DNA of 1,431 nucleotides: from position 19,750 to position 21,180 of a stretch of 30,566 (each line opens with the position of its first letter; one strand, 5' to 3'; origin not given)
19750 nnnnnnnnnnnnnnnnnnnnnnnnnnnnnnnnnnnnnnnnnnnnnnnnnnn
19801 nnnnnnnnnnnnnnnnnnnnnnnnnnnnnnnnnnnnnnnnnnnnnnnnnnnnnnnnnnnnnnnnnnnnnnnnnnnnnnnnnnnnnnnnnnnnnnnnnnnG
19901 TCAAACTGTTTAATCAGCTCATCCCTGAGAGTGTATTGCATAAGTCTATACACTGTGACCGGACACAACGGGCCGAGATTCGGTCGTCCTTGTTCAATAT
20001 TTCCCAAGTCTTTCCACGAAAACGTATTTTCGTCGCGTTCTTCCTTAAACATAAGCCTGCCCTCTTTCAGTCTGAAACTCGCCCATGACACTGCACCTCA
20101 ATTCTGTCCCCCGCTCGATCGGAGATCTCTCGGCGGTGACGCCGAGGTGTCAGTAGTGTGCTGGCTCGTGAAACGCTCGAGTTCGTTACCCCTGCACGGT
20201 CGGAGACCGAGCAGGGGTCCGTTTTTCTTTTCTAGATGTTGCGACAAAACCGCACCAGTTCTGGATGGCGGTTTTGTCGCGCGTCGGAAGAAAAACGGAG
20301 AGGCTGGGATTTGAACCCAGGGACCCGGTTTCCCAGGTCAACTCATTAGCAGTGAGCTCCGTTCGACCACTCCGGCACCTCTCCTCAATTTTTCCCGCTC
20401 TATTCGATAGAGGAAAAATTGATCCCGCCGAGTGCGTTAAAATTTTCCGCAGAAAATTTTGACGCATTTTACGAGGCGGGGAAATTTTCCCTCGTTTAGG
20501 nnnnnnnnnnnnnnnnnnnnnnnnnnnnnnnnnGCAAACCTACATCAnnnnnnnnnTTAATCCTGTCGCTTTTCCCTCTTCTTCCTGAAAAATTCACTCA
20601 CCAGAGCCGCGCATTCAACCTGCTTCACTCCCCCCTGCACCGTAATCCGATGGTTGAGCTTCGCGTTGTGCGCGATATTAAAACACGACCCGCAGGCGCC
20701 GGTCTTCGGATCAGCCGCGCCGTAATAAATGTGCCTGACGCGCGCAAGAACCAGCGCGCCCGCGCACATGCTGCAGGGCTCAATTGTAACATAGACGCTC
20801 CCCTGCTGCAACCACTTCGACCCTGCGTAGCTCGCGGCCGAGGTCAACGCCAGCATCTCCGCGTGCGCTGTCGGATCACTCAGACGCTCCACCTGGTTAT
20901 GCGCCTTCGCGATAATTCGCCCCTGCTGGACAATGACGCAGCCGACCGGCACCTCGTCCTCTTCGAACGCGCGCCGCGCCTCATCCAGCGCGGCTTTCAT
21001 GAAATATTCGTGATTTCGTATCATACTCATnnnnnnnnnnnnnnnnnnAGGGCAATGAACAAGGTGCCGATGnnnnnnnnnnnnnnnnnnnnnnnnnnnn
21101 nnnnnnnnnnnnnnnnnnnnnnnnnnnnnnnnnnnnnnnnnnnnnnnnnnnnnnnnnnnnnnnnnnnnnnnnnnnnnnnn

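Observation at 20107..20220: Unidentified multi-hairpin element with alternative pairings ahead of the V4R operon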

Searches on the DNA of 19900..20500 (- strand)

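Call 6: search_rna_families(source=window, start=19900, end=20500, threshold=evalue, max_evalue=10)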
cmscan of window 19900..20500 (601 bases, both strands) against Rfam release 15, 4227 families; matches with E-value up to 10: 7.
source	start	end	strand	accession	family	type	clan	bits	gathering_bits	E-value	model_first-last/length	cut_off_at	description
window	20296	20384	-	RF00005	tRNA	Gene; tRNA;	CL00001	55.8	29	2.5e-11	1-71/71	no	tRNA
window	20296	20349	+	RF04351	Plastid-psbl-rps4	Cis-reg;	-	35.5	68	8.9e-06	1-53/53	no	Plastid-psbl-rps4 3UTR RNA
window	20297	20373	-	RF01684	mascRNA-menRNA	Gene;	-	21.3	42.5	0.087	1-56/56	no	MALAT1-associated small cytoplasmic RNA/MEN beta RNA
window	20263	20455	+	RF02259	Vax2os1_1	Gene; lncRNA;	-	17.3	100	4.2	1-187/187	no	Vax2os1 conserved region 1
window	20433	20468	+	RF01913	mir-2778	Gene; miRNA;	-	15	86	8.6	1-77/77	no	mir-2778 microRNA precursor family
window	20218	20299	+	RF01043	MIR1023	Gene; miRNA;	-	14.5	90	2.4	39-129/165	no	MIR1023 microRNA precursor family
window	20460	20490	+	RF02975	DUF3800-XI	Gene; sRNA;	-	12.8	37.8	3.3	1-48/48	no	DUF3800-XI RNA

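Call 37: search_dna_similar(query=window:20092-20295:-, collection=phages, mode=distant, max_evalue=1)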
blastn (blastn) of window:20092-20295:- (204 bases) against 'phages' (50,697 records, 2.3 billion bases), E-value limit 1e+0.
No match.

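Call 38: search_dna_similar(query=window:20092-20295:-, collection=plasmids, mode=distant, max_evalue=1)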
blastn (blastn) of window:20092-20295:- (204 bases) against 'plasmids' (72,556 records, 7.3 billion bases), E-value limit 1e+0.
Records with a match: 2; places in all: 2; records where one place covers at least 80% of the query: 0.
Best place of each record, by identity: 80-90% 2.
By first word of the organism name: Corynebacterium 1; Ensifer 1.
By predicted mobility (MOB-suite, as given by PLSDB): non-mobilizable 1; conjugative 1.
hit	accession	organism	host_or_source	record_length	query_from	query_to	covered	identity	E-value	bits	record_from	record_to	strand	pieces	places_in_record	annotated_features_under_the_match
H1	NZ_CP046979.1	Corynebacterium atrinae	Atrina pectinata,pure ...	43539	129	179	25%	81.1%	5e-2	45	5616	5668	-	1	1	hypothetical protein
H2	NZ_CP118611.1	Ensifer adhaerens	Pure isolate,Rhizosphere of Cyperus ...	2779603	147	180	17%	88.2%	6e-1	42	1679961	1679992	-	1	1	none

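Call 68: build_rna_model(alignment_id=A1, structure=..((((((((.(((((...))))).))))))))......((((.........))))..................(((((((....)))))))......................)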
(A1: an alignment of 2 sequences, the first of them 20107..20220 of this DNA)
Model R1 built from alignment A1 (2 sequences, 114 columns); structure: as given.
model positions 114; base pairs 24; branch points 2; effective number of sequences 0.8; information 0.591 bits per position. Calibrated on 0.2 Mb of random sequence (short: E-values are rough).
structure used (alignment columns):
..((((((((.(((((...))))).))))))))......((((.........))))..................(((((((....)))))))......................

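Call 69: search_with_rna_model(model_id=R1, sources=[window, L001, L002, L003, L004, L005, L006, L007, L008, L009, L010, L011, L012, L013, L014, L015, L016, L017, L018, L019, L020, L021, L022, L023, L024, L025, L026, L027, L028, L029, L030, L031, L032, L033, L034, L035, L036, L037, L038, L039, L040, L041, L042, L043, L044, L045, L046, L047, L048, L049, L050, L054, L055, L056, L057, L058, L059, L060, L061, L062, L063, L064, L065, L066, L067, L068, L069, L070, L071, L072, L073, L074, L075], max_evalue=10)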
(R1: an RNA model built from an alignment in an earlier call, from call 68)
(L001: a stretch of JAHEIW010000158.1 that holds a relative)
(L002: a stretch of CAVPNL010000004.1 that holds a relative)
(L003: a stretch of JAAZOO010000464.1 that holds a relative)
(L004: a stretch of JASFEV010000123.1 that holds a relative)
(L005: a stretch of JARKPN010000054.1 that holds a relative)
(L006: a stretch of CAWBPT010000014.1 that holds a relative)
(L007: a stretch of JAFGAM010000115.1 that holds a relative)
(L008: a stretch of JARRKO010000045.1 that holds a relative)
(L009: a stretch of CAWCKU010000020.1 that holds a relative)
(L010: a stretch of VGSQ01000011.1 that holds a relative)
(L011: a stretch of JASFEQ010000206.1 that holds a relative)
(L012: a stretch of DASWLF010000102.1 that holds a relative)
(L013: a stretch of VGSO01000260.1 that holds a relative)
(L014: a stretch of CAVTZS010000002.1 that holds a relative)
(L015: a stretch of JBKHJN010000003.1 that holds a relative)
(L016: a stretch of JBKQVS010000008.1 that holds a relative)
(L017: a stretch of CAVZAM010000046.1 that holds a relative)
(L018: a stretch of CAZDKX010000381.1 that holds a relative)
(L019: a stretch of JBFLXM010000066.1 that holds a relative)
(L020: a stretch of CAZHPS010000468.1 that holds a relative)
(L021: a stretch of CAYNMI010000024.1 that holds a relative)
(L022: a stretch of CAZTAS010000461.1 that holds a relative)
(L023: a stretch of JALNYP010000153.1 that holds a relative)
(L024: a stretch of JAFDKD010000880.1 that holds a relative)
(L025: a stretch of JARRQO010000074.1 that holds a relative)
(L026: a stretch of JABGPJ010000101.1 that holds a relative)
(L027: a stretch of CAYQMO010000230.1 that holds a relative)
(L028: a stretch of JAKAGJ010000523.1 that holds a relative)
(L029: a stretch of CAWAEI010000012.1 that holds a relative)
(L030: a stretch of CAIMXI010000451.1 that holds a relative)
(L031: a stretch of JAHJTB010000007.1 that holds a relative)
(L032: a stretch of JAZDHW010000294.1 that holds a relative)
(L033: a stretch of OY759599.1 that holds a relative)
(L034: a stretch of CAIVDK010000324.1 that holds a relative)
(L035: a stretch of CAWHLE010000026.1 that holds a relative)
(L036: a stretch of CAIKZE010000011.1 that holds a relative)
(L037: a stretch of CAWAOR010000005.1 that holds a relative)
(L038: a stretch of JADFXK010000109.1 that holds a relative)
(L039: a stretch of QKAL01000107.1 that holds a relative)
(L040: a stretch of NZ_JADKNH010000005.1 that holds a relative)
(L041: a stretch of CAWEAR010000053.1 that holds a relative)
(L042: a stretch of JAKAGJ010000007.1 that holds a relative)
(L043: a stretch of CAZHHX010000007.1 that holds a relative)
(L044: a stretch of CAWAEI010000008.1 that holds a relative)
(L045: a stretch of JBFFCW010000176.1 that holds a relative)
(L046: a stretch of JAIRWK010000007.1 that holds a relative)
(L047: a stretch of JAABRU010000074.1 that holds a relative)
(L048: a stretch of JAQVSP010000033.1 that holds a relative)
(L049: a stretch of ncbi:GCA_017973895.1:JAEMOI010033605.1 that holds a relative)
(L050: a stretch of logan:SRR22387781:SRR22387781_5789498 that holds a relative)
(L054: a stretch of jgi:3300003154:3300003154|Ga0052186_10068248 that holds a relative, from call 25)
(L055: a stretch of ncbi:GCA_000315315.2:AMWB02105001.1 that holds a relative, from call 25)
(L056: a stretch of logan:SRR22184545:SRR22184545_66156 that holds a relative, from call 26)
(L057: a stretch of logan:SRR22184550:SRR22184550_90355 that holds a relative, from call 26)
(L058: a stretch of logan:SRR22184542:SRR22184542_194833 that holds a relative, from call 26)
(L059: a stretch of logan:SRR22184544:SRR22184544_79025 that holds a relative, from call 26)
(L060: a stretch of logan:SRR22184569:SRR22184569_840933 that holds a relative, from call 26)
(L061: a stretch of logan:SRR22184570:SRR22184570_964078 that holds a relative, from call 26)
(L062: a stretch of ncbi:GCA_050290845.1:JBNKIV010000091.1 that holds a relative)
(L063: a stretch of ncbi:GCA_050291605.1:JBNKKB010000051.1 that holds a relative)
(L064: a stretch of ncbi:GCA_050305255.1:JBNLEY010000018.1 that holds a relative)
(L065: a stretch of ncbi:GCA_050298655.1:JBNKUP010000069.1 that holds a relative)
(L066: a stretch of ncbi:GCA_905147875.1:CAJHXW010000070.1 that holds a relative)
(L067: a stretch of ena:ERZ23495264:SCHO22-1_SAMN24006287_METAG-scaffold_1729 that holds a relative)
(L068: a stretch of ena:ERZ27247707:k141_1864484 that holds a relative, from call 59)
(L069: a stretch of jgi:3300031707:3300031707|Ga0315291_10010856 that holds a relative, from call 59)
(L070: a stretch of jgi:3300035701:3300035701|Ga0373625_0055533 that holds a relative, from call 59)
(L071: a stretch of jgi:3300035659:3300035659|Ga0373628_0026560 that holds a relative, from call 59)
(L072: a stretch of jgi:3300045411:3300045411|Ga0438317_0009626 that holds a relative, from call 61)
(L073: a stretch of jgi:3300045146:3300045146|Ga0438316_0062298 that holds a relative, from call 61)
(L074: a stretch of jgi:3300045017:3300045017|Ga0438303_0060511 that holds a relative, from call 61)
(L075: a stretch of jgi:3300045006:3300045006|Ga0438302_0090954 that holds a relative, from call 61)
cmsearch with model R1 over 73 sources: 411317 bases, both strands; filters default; matches with E-value up to 10: 3.
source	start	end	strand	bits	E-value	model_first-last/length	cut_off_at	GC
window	20107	20220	-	153.1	9.5e-36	1-114/114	no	0.65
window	20188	20218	+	23.6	0.0016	3-33/114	no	0.71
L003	3448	3467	+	9.4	5.7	1-114/114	no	0.7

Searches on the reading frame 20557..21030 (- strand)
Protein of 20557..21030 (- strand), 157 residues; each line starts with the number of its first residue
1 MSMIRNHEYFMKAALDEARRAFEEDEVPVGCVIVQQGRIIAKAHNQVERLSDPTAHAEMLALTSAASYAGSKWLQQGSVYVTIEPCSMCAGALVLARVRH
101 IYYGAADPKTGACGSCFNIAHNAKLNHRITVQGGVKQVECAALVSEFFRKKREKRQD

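Call 13: search_protein_families(library=pfam, proteins=[window:20557-21030:-])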
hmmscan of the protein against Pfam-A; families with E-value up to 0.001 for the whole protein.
window:20557-21030:- (157 aa): 3 families
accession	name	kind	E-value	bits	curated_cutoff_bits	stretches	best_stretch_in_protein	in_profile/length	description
PF14437.12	MafB19-deam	-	2e-36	125.4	27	1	6-152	2-142/142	MafB19-like deaminase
PF00383.29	dCMP_cyt_deam_1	-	5.5e-30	103.7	25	1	6-104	3-101/102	Cytidine and deoxycytidylate deaminase zinc-binding region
PF14439.12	Bd3614-deam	-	1.4e-06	28.7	38.5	1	29-108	11-93/113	Bd3614-like deaminase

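Call 22: find_homologous_proteins(query=window:20557-21030:-)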
Query window:20557-21030:- (157 aa): 7995 proteins with E <= 0.001 among 8000 candidates; the best 120 are listed.
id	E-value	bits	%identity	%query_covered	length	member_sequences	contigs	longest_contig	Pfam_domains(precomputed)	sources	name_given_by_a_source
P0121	1.5e-98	345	100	99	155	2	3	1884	PF00383.30,PF14437.13,PF14439.13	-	-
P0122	1.2e-75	270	77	98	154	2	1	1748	PF00383.30,PF14437.13,PF14439.13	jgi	jgi:tRNA(adenine34) deaminase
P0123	2.9e-71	256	76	97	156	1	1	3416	PF00383.30,PF14437.13,PF14439.13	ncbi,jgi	-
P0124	5.2e-70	252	74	98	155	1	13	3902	PF00383.30,PF14437.13,PF14439.13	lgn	-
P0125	2.0e-67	244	70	97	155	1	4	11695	PF00383.30,PF14437.13,PF14439.13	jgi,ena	jgi:tRNA(adenine34) deaminase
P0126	3.8e-67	243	70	98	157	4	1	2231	PF00383.30,PF14437.13,PF14439.13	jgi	-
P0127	1.1e-66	241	71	96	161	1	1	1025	PF00383.30,PF14437.13,PF14439.13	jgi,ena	-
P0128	1.5e-66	241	70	90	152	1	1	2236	PF00383.30,PF14437.13,PF14439.13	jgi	-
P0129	1.5e-66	241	68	97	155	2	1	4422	PF00383.30,PF14437.13,PF14439.13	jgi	-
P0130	1.9e-66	240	71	99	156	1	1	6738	PF00383.30,PF14437.13,PF14439.13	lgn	-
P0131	2.2e-66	240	71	98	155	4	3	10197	PF00383.30,PF14437.13,PF14439.13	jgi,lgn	jgi:tRNA(adenine34) deaminase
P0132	2.5e-66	240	70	97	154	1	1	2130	PF00383.30,PF14437.13,PF14439.13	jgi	jgi:tRNA(adenine34) deaminase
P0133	2.6e-66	240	73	92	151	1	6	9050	PF00383.30,PF14437.13,PF14439.13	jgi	jgi:tRNA(adenine34) deaminase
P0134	3.0e-66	240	71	97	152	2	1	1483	PF00383.30,PF14437.13,PF14439.13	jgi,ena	-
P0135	3.1e-66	240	73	97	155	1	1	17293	PF00383.30,PF14437.13,PF14439.13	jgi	jgi:tRNA(adenine34) deaminase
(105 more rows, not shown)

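Call 23: find_encoding_contigs(protein=P0121, flank=3000, max_places=6)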
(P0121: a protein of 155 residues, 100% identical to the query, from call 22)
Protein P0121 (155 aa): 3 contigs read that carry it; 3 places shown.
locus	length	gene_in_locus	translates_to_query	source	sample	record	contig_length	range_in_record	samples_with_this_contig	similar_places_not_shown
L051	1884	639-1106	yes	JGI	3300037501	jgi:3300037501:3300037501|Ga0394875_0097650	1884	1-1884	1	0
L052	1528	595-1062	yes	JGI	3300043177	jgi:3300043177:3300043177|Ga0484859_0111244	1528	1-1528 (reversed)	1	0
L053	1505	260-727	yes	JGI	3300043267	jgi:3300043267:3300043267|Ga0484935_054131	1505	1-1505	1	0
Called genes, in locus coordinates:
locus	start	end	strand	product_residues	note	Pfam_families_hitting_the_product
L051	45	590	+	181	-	-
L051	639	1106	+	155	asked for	PF00383:dCMP_cyt_deam_1, PF14437:MafB19-deam, PF14439:Bd3614-deam (weak)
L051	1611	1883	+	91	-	?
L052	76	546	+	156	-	-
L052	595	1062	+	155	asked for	PF00383:dCMP_cyt_deam_1, PF14437:MafB19-deam, PF14439:Bd3614-deam (weak)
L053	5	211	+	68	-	-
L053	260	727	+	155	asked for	PF00383:dCMP_cyt_deam_1, PF14437:MafB19-deam, PF14439:Bd3614-deam (weak)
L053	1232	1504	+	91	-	?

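Call 24: find_encoding_contigs(protein=P0122, flank=3000, max_places=4)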
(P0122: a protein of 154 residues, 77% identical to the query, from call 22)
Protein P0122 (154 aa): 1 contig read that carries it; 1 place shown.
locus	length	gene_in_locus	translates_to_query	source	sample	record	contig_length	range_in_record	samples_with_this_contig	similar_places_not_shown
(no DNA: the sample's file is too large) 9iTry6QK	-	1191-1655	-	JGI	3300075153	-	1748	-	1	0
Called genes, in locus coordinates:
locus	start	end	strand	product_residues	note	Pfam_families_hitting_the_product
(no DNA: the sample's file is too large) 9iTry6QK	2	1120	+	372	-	?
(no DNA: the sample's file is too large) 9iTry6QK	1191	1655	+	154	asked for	PF00383:dCMP_cyt_deam_1, PF14437:MafB19-deam, PF14439:Bd3614-deam (weak)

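Call 25: find_encoding_contigs(protein=P0123, flank=3000, max_places=4)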
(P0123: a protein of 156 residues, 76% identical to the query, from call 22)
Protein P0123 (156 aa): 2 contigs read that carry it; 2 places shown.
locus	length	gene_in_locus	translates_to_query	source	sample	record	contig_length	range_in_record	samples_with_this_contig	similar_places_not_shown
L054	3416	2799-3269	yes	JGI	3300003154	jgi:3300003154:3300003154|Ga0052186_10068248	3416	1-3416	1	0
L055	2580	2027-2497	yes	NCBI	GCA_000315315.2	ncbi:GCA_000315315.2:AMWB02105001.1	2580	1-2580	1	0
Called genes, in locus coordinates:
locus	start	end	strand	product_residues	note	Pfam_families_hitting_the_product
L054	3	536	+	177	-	?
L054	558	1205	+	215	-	PF02163:Peptidase_M50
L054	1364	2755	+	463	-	PF00437:T2SSE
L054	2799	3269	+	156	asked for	PF00383:dCMP_cyt_deam_1, PF14437:MafB19-deam, PF14439:Bd3614-deam (weak)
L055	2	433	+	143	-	?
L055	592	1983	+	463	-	PF00437:T2SSE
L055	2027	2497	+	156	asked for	PF00383:dCMP_cyt_deam_1, PF14437:MafB19-deam, PF14439:Bd3614-deam (weak)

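Call 26: find_encoding_contigs(protein=P0124, flank=3000, max_places=6)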
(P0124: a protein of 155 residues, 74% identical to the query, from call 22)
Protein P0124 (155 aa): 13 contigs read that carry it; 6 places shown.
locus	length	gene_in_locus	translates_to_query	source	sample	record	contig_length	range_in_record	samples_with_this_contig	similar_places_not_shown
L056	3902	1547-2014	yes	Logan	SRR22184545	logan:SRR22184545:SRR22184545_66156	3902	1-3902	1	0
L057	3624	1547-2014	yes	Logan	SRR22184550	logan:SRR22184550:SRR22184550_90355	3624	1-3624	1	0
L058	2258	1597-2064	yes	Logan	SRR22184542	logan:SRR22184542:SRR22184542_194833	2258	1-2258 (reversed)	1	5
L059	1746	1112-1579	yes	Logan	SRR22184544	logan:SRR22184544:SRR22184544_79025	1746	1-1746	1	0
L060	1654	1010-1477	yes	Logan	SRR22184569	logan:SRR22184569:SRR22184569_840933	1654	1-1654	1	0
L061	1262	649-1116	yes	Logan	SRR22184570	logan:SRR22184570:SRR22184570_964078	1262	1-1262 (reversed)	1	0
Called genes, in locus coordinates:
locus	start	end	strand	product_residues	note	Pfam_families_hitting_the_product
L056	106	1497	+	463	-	PF00437:T2SSE, PF27713:UCP018868 (faint)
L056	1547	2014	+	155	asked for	PF00383:dCMP_cyt_deam_1, PF14437:MafB19-deam, PF14439:Bd3614-deam (weak)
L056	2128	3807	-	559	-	PF00239:Resolvase, PF07508:Recombinase, PF13408:Zn_ribbon_recom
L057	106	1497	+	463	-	PF00437:T2SSE, PF27713:UCP018868 (faint)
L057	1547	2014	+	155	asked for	PF00383:dCMP_cyt_deam_1, PF14437:MafB19-deam, PF14439:Bd3614-deam (weak)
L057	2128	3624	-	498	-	?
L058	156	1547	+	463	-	PF00437:T2SSE, PF27713:UCP018868 (faint)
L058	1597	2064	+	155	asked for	PF00383:dCMP_cyt_deam_1, PF14437:MafB19-deam, PF14439:Bd3614-deam (weak)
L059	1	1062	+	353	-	?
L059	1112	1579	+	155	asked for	PF00383:dCMP_cyt_deam_1, PF14437:MafB19-deam, PF14439:Bd3614-deam (weak)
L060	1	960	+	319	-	?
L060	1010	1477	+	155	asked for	PF00383:dCMP_cyt_deam_1, PF14437:MafB19-deam, PF14439:Bd3614-deam (weak)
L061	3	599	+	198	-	?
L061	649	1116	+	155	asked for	PF00383:dCMP_cyt_deam_1, PF14437:MafB19-deam, PF14439:Bd3614-deam (weak)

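Call 35: list_cluster_members(proteins=[P0121, P0001])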
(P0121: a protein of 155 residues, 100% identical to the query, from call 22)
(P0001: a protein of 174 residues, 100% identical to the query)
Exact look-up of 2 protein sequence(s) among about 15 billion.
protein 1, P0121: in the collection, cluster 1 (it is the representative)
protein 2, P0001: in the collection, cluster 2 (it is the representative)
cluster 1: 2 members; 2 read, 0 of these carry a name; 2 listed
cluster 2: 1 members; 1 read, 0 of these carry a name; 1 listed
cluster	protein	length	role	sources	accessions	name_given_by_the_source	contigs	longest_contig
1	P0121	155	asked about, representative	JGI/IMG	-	-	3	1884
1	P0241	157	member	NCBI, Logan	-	-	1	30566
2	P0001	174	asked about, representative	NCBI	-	-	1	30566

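Call 59: find_encoding_contigs(protein=P0125, flank=3500, max_places=4)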
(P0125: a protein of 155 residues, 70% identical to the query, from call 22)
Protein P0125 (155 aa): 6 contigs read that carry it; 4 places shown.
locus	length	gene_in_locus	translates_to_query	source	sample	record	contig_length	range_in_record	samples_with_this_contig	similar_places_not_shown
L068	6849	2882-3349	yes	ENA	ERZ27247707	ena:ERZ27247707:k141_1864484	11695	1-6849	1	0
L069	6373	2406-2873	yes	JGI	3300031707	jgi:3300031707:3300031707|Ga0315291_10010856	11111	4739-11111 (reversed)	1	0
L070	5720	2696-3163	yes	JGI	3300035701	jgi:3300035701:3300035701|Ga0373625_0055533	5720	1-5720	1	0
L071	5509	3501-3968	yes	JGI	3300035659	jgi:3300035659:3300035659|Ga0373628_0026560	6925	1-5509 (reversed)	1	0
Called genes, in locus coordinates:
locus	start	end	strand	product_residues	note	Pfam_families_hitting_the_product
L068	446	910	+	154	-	-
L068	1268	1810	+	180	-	PF00989:PAS (weak), PF08448:PAS_4 (weak)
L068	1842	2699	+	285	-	PF00990:GGDEF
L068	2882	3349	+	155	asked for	PF00383:dCMP_cyt_deam_1, PF14437:MafB19-deam, PF14439:Bd3614-deam (weak)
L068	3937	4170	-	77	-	-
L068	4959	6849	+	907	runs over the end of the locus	PF00690:Cation_ATPase_N, PF00122:E1-E2_ATPase, PF00702:Hydrolase, PF13246:Cation_ATPase, PF12710:HAD (weak), PF00689:Cation_ATPase_C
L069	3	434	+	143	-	?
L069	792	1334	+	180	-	PF00989:PAS (weak), PF08448:PAS_4 (weak)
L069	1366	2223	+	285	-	PF00990:GGDEF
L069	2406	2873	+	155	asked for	PF00383:dCMP_cyt_deam_1, PF14437:MafB19-deam, PF14439:Bd3614-deam (weak)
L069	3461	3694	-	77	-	-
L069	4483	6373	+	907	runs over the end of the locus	PF00690:Cation_ATPase_N, PF00122:E1-E2_ATPase, PF00702:Hydrolase, PF13246:Cation_ATPase, PF12710:HAD (weak), PF00689:Cation_ATPase_C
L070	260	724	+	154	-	-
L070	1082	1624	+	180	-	PF00989:PAS (weak), PF08448:PAS_4 (weak)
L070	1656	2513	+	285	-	PF00990:GGDEF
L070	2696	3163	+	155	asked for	PF00383:dCMP_cyt_deam_1, PF14437:MafB19-deam, PF14439:Bd3614-deam (weak)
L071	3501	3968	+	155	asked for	PF00383:dCMP_cyt_deam_1, PF14437:MafB19-deam, PF14439:Bd3614-deam (weak)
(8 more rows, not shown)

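Call 60: find_encoding_contigs(protein=P0135, flank=3500, max_places=3)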
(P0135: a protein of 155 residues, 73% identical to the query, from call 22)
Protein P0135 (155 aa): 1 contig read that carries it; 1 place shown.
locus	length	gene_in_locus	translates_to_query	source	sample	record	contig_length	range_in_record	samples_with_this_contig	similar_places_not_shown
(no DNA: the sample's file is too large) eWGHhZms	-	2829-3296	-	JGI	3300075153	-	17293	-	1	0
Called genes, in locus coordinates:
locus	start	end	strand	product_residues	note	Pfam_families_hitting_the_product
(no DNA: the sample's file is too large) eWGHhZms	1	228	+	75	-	?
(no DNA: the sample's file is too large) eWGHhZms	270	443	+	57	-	PF20582:UPF0758_N (weak)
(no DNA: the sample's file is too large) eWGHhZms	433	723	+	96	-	-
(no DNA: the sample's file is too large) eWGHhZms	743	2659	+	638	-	PF02518:HATPase_c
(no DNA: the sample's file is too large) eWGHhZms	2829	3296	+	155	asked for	PF00383:dCMP_cyt_deam_1, PF14437:MafB19-deam, PF14439:Bd3614-deam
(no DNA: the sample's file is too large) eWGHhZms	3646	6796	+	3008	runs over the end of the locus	-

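Call 61: find_encoding_contigs(protein=P0133, flank=3500, max_places=4)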
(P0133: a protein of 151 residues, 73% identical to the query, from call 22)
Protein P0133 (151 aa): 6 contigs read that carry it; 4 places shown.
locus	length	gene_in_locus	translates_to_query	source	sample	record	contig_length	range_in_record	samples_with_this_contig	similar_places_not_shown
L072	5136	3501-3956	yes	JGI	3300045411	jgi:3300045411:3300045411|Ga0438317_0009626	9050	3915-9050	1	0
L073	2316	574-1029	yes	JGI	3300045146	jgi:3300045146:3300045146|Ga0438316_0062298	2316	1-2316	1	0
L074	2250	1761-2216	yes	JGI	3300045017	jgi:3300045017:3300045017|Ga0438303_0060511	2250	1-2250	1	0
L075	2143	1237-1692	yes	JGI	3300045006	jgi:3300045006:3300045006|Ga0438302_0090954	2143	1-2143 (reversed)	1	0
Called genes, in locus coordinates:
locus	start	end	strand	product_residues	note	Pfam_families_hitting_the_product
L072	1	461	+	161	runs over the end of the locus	PF12801:Fer4_5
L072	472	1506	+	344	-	PF03600:CitMHS (faint), PF07854:DUF1646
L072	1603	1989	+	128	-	PF01740:STAS, PF13466:STAS_2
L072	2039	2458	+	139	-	-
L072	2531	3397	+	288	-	PF00990:GGDEF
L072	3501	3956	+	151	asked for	PF00383:dCMP_cyt_deam_1, PF14437:MafB19-deam, PF14439:Bd3614-deam (weak)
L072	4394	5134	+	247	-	?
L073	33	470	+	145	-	-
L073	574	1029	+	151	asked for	PF00383:dCMP_cyt_deam_1, PF14437:MafB19-deam, PF14439:Bd3614-deam (weak)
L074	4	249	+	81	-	PF01740:STAS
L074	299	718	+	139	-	-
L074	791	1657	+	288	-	PF00990:GGDEF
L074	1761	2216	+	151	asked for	PF00383:dCMP_cyt_deam_1, PF14437:MafB19-deam, PF14439:Bd3614-deam (weak)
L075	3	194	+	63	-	?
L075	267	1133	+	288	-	PF00990:GGDEF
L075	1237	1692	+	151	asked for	PF00383:dCMP_cyt_deam_1, PF14437:MafB19-deam, PF14439:Bd3614-deam (weak)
